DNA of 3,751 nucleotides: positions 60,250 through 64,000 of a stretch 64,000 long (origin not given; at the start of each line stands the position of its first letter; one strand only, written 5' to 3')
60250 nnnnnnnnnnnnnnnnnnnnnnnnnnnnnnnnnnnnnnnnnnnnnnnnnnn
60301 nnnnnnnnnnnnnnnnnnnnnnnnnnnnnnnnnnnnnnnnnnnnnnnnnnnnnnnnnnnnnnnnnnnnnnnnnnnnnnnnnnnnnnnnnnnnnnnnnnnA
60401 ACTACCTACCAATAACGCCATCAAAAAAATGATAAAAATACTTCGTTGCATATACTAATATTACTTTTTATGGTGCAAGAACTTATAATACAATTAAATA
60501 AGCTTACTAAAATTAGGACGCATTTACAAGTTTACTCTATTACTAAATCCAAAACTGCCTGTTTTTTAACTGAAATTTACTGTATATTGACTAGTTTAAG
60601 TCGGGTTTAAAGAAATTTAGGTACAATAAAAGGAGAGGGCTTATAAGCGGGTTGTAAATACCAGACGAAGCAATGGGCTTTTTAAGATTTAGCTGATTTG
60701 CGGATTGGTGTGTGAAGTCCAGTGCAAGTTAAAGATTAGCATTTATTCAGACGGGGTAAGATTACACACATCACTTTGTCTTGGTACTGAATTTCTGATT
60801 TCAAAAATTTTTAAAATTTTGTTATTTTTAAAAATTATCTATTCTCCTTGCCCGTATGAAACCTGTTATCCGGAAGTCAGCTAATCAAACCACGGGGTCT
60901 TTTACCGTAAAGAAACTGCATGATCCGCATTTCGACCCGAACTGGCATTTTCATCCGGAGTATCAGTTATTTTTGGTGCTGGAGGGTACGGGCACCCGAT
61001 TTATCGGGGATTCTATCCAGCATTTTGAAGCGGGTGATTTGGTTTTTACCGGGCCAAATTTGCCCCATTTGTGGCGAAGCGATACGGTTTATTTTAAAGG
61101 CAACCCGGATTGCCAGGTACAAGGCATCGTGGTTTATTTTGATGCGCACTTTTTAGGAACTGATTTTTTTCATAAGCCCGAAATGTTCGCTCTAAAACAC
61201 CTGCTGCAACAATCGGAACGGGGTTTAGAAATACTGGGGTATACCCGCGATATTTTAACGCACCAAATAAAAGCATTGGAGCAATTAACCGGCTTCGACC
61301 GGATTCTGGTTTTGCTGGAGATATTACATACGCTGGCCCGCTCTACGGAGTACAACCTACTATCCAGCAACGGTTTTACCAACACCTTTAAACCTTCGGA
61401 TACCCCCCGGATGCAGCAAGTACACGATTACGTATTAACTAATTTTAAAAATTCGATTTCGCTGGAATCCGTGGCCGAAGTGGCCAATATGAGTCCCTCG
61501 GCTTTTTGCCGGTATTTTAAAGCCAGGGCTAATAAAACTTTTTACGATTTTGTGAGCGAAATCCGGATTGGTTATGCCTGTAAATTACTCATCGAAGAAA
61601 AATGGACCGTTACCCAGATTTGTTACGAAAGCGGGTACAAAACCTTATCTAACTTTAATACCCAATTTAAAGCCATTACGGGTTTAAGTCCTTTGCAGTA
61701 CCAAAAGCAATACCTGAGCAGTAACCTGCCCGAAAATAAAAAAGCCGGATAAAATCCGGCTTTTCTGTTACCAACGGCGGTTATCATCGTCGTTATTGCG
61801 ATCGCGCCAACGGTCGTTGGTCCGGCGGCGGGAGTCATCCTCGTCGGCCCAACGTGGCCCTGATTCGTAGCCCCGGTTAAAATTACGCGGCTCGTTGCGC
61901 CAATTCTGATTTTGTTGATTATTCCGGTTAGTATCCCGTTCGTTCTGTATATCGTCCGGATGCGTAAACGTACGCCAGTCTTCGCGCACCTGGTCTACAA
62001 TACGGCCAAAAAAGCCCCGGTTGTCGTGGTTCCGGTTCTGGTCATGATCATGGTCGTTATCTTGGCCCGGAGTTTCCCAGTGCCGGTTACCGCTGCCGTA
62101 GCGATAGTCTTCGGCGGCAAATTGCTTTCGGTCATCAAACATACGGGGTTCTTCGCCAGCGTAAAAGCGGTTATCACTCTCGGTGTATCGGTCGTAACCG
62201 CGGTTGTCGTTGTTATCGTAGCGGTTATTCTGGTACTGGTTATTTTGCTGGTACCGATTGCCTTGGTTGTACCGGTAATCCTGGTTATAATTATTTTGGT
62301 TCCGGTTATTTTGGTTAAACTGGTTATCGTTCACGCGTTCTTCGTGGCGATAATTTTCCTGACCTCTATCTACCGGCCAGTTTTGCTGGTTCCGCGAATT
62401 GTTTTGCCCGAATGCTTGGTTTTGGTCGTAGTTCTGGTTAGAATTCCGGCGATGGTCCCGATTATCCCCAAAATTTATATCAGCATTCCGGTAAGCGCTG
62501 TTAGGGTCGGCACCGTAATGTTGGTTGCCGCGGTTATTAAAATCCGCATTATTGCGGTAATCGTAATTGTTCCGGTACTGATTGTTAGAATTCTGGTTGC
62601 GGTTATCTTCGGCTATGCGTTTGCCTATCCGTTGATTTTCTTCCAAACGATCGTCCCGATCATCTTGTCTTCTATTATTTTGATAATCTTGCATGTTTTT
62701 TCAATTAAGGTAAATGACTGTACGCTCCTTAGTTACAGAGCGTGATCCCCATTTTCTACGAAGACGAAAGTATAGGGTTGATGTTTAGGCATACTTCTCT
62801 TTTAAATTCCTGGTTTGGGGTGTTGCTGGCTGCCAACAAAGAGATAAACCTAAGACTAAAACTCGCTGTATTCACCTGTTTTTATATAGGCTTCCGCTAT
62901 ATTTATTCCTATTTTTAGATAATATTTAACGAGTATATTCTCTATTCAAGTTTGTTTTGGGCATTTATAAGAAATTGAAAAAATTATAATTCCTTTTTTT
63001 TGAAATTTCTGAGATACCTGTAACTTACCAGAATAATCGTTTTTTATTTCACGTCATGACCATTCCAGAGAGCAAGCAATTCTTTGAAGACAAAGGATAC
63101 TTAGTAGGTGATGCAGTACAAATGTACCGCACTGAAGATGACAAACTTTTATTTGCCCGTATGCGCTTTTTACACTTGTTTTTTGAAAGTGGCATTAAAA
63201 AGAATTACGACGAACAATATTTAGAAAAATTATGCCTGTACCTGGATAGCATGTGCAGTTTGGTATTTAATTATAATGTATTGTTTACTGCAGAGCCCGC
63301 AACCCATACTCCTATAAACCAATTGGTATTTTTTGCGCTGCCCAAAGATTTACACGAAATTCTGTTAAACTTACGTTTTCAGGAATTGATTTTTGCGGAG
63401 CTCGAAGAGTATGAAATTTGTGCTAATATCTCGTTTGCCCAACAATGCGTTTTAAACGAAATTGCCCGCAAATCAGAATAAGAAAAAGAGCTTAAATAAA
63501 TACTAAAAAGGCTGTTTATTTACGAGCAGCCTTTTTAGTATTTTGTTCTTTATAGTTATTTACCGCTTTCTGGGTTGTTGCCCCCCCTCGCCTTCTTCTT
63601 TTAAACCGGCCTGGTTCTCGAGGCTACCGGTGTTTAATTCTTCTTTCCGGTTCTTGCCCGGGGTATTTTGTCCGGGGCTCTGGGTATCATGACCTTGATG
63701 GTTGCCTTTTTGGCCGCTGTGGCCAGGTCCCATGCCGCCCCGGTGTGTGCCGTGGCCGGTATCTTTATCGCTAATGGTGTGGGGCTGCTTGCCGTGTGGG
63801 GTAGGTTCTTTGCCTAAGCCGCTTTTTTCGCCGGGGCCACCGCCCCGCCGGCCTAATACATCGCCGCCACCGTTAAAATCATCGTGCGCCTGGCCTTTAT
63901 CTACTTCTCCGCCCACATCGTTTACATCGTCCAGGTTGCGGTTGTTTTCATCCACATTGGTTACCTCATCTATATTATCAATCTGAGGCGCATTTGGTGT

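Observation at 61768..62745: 308-aa N/Q/R/D/Y-rich, hydrophobic-free ORF opposite a 277-aa pure V/I/L ORF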

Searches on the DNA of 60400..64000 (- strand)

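Call 43: search_rna_families(source=window, start=60400, end=64000, threshold=evalue, max_evalue=1)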
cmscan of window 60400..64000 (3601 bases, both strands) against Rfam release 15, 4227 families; matches with E-value up to 1: 4.
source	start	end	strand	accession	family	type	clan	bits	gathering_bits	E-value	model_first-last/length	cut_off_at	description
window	63481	63555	+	RF00244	mir-26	Gene; miRNA;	-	25.3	57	0.0074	1-81/81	no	mir-26 microRNA precursor family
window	61732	61764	+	RF02029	sraA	Gene; sRNA;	-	25.1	56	0.85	54-86/95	no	sraA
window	61721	61761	-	RF02843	RefA5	Gene; antisense;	-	24.3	91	0.1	1-68/68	no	Enterococcus sRNA A5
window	63696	63785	+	RF01518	pRNA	Gene;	-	20.5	34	0.88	1-90/90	no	NoRC associated RNA, pRNA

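Call 82: search_rna_families(source=L040, start=5400, end=7100, threshold=evalue, max_evalue=1)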
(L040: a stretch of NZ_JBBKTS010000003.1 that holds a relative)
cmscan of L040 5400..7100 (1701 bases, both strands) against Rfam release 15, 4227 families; matches with E-value up to 1: 2.
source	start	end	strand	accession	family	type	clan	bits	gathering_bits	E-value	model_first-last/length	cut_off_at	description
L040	6950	7008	-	RF03839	MIR2599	Gene; miRNA;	-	26.8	120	0.02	1-132/132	no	MIR2599 microRNA precursor family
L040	6951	7006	+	RF04143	MIR869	Gene; miRNA;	-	17.3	330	0.21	1-298/298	no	MIR869 microRNA precursor family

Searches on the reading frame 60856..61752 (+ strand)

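Call 3: search_protein_families(library=pfam, proteins=[window:60856-61752:+], max_evalue=1)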
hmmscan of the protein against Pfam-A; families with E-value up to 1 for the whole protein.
window:60856-61752:+ (298 aa): 4 families
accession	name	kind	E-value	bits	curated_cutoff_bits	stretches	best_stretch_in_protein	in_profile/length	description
PF12833.13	HTH_18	-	4.4e-21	75.4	33.6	1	207-285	2-80/80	Helix-turn-helix domain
PF00165.29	HTH_AraC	-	7.2e-14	52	26.6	2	248-283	7-41/42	Bacterial regulatory helix-turn-helix proteins, AraC family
PF07883.17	Cupin_2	-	4.4e-08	33.2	27.2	1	27-76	10-59/70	Cupin domain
PF02311.25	AraC_binding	-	3.2e-07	30.6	21.1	1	22-77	12-65/135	AraC-like ligand binding domain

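Call 4: search_protein_families(library=ncbifam, proteins=[window:60856-61752:+], max_evalue=1)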
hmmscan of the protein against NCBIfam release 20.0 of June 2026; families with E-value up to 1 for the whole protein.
window:60856-61752:+ (298 aa): 34 families (the best 25 are shown)
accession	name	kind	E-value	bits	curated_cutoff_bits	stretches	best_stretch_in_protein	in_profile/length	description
NF047455.1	TF_Staph_AryK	equivalog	3.6e-18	65.2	850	1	170-295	143-268/759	transcriptional regulator AryK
TIGR04094.1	adjacent_YSIRK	equivalog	2.9e-15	56.1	200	1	183-283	284-383/383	YSIRK-targeted surface antigen transcriptional regulator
NF006902.0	PRK09393.1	equivalog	1e-13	51.2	425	1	181-288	217-324/327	transcriptional regulator FtrA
NF007860.0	PRK10572.1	equivalog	6.1e-13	48.3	208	1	179-287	178-286/292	arabinose operon transcriptional regulator AraC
NF033869.1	viru_reg_Rsp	equivalog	4.2e-12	45.3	400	1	113-285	87-248/701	AraC family transcriptional regulator Rsp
NF047788.1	TransRegPocR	equivalog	4.9e-12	45.7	500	1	181-287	186-292/296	transcriptional regulator PocR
NF007693.0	PRK10371.1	equivalog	2.3e-10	40.2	253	1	185-285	199-299/309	transcriptional regulator MelR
NF007633.0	PRK10296.1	equivalog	2.5e-10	40.3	264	1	196-289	186-278/280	transcriptional regulator ChbR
NF052534.1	RzbtTranRegRhrA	equivalog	4.6e-10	39.3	500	1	183-284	206-309/312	rhizobactin biosynthesis transcriptional regulator RhrA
NF049932.1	TranspRegBtr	equivalog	5.3e-10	38.4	900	1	175-285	154-265/531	bacillibactin transport transcriptional regulator Btr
NF010028.0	PRK13503.1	equivalog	1.5e-09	37.7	288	1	181-285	168-272/278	HTH-type transcriptional activator RhaS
TIGR02297.1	HpaA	equivalog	4.7e-09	35.9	274.65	1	30-284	38-286/287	4-hydroxyphenylacetate catabolism regulatory protein HpaA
NF049968.1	QhpR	equivalog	4.7e-09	35.8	250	1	181-282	182-283/284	AraC-like transcriptional regulator QhpR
NF040475.1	chlor_reg_RclR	equivalog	3e-07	30.1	400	1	184-285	177-278/284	reactive chlorine-specific transcriptional regulator RclR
NF007243.0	PRK09685.1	equivalog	2.2e-06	27.3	199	1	181-286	195-302/303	transcriptional regulator FeaR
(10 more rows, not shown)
